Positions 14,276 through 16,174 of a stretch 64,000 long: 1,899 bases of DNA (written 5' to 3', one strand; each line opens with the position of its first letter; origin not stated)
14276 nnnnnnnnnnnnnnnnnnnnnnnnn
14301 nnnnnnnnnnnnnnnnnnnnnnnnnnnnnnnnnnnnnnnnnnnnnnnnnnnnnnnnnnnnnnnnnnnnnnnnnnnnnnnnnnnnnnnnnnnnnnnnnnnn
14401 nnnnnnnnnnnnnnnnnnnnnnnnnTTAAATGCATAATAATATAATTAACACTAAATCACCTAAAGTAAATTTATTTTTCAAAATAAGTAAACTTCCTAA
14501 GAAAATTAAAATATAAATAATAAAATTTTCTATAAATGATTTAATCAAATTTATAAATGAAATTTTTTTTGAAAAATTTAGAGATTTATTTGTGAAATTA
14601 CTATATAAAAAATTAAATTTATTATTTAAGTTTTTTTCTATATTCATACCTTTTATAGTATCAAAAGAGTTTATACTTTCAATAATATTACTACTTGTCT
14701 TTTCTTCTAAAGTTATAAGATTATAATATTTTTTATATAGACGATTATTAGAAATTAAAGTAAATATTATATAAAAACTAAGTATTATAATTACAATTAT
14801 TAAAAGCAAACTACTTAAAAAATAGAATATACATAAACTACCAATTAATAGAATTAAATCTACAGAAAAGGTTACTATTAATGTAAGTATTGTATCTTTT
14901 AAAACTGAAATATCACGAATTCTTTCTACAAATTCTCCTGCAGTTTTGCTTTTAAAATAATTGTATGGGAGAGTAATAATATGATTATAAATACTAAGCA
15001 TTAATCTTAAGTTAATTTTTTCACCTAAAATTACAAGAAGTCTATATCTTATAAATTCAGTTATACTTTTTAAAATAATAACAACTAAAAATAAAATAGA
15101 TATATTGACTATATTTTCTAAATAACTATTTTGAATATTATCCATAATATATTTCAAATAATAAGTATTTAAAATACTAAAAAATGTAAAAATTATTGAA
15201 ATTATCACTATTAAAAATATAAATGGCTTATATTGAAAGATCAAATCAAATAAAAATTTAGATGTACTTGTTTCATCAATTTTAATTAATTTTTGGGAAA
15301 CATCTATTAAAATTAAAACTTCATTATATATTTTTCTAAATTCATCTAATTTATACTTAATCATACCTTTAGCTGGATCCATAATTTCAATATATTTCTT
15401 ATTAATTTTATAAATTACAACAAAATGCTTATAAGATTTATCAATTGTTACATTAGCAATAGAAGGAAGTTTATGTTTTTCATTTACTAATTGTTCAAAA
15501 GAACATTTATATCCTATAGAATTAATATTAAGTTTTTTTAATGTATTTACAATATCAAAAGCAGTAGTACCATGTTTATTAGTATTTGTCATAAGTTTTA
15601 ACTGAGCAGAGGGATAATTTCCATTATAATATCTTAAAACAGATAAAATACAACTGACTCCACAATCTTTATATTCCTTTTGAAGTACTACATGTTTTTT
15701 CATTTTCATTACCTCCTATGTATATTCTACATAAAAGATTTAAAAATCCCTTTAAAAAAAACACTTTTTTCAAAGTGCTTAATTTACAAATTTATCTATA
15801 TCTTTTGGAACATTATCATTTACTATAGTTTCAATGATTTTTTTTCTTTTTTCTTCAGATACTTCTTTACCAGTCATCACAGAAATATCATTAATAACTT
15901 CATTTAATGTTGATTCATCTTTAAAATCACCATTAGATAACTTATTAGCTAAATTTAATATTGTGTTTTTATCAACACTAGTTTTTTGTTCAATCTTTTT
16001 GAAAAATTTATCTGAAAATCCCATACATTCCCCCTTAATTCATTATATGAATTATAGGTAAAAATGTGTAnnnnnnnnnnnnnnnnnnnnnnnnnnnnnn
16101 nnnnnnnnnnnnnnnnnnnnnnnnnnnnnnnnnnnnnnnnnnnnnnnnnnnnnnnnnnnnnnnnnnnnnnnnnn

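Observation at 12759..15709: Double-glycine-leader bacteriocin cluster with an overlapping immunity-like gene and a split C39-ABC exporter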

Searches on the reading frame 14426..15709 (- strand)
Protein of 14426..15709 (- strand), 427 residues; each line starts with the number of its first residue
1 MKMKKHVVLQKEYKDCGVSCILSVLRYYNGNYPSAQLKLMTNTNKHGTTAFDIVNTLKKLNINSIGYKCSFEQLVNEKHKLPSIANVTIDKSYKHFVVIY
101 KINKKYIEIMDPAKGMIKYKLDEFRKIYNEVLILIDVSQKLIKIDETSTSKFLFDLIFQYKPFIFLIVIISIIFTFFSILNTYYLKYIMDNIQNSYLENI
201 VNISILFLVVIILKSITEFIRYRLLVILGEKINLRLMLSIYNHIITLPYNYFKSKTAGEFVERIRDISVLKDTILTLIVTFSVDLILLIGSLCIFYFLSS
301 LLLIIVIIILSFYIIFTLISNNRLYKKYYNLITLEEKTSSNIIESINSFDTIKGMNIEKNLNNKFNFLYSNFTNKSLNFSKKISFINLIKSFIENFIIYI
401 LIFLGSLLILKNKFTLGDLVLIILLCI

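Call 7: search_protein_families(library=pfam, proteins=[window:14426-15709:-], max_evalue=1)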
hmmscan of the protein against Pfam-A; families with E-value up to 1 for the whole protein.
window:14426-15709:- (427 aa): 5 families
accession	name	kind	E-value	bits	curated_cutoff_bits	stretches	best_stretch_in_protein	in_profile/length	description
PF03412.21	Peptidase_C39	-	1.4e-32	112.7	22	1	5-137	2-130/133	Peptidase C39 family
PF00664.28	ABC_membrane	-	2.5e-28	100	28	1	164-425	1-266/274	ABC transporter transmembrane region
PF09778.15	Guanylate_cyc_2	-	0.0064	16.3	28.1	1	8-94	4-91/212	Guanylylate cyclase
PF19330.4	DNER_C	-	0.031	14.9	27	1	285-347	7-66/105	Delta and Notch-like EGF-related receptor C-terminus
PF13529.12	Peptidase_C39_2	-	0.18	12.8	24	1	13-113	13-143/143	Peptidase_C39 like family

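Call 8: search_protein_families(library=ncbifam, proteins=[window:14426-15709:-], max_evalue=1)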
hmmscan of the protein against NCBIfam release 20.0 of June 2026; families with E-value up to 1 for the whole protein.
window:14426-15709:- (427 aa): 16 families
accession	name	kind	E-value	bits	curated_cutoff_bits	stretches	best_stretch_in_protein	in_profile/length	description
NF045998.1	cleave_ABC_plasm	equivalog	3.3e-60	204.1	500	1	10-423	2-415/673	Mbov_0121 family peptidase domain-containing ABC transporter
TIGR01193.1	bacteriocin_ABC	subfamily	3.5e-55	187.8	523.85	1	12-421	3-416/708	peptide cleavage/export ABC transporter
TIGR03796.1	NHLM_micro_ABC1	equivalog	1.3e-41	142.7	853.3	1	7-422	4-415/710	NHLP family bacteriocin export ABC transporter peptidase/permease/ATPase subunit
TIGR01846.1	type_I_sec_HlyB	subfamily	1.1e-37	129.7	725.55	1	17-424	1-402/694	type I secretion system permease/ATPase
TIGR03375.1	type_I_sec_LssB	subfamily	1.7e-28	99.4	693.1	1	19-425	5-412/696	type I secretion system permease/ATPase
TIGR02204.1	MsbA_rel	hypoth_equivalog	9e-16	57.6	780.4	1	153-426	9-284/576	ABC transporter, permease/ATP-binding protein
TIGR02203.1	MsbA_lipidA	equivalog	1.2e-12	47.1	602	1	163-423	12-278/572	lipid A export permease/ATP-binding protein MsbA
TIGR03797.1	NHLM_micro_ABC2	equivalog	6.8e-12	44.7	709.4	1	164-420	138-395/686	NHLP bacteriocin export ABC transporter permease/ATPase subunit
NF058616.2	C39_FapD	equivalog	7.6e-11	41.7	330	1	45-134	91-177/224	fibril amyloid maturation endopeptidase FapD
TIGR01842.1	type_I_sec_PrtD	subfamily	6.5e-09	34.9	510.15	1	159-421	3-262/544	type I secretion system permease/ATPase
TIGR00958.1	3a01208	subfamily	9.1e-09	34.1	874.6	1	158-424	157-425/711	antigen peptide transporter 2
NF050078.1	pilus_FilB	exception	1.8e-08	34.1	475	1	52-140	117-203/277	putative pilus system C39 family peptidase FilB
NF008381.0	PRK11176.1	equivalog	5.2e-08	31.7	867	1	148-422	11-287/582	lipid A ABC transporter ATP-binding protein/permease MsbA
NF045513.1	HepA_fam_ABC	equivalog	2.2e-07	29.7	725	1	184-420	78-315/610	heterocyst formation ABC transporter subunit HepA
NF052233.1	CphA_assoc_ABC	equivalog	6.1e-05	21.5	880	1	163-422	185-452/766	cyanophycin metabolism-associated ABC transporter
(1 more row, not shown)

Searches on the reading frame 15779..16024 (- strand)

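Call 7: search_protein_families(library=pfam, proteins=[window:15779-16024:-], max_evalue=1)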
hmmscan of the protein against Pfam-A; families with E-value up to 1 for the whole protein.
window:15779-16024:- (81 aa): 4 families
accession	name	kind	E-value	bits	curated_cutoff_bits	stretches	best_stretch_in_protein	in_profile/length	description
PF14069.11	SpoVIF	-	1.9e-18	66.3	27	1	8-78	1-71/72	Stage VI sporulation protein F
PF16779.11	DMP12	-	0.017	15.5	27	1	8-47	62-101/115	DNA-mimic protein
PF10875.13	DUF2670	-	0.07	13.7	25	1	2-78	48-126/145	Protein of unknown function (DUF2670)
PF21650.2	DnaG_cat_HB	-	0.098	13.2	27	1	26-67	12-49/63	DNA primase DnaG, catalytic core, helical bundle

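Call 8: search_protein_families(library=ncbifam, proteins=[window:15779-16024:-], max_evalue=1)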
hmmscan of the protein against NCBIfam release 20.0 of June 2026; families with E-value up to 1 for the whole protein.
window:15779-16024:- (81 aa): 1 family
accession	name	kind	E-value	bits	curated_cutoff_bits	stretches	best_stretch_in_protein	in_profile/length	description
NF052662.1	SprTrRegSpoVIF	equivalog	2.2e-18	66.1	130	1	4-77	2-75/84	sporulation-specific transcription regulator SpoVIF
